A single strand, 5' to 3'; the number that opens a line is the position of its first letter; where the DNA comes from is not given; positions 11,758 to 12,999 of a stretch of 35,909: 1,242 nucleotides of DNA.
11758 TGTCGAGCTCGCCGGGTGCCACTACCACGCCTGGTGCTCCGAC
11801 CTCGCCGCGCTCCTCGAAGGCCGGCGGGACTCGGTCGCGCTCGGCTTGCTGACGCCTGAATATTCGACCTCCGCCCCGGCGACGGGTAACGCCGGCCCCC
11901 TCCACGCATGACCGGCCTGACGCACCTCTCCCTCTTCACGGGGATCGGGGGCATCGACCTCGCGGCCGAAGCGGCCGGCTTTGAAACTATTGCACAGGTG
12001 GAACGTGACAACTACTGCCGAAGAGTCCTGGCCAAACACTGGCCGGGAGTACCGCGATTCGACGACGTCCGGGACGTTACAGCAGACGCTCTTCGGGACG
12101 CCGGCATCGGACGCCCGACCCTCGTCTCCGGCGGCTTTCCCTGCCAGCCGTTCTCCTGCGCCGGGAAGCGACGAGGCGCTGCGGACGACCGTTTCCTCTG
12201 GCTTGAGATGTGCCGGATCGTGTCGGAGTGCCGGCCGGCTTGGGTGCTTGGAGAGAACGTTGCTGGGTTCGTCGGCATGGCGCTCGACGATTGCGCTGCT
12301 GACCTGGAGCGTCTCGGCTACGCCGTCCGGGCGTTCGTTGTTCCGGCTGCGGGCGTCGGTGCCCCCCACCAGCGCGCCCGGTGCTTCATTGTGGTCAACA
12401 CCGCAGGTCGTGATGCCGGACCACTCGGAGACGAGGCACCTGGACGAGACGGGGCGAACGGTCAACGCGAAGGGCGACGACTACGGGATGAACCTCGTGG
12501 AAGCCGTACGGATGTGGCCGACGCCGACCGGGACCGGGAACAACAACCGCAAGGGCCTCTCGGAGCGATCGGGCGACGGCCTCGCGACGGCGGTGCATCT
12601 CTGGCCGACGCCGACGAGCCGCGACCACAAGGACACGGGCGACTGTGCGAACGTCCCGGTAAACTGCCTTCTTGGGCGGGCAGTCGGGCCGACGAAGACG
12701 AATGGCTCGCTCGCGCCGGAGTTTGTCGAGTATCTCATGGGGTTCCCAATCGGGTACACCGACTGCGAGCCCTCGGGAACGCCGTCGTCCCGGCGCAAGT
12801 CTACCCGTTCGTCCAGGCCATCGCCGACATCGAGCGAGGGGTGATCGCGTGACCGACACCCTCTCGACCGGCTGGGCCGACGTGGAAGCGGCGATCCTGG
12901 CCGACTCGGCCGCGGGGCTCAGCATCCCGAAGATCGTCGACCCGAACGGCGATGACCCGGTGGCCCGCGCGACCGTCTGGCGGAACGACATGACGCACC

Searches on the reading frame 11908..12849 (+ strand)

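Call 71: search_protein_families(library=pfam, max_evalue=0.001, proteins=[window:11908-12849:+])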
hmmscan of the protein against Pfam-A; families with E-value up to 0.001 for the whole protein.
window:11908-12849:+ (314 aa): 1 family
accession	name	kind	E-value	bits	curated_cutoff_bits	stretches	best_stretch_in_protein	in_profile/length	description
PF00145.23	DNA_methylase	-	1.8e-36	126.6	22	1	5-165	2-162/324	C-5 cytosine-specific DNA methylase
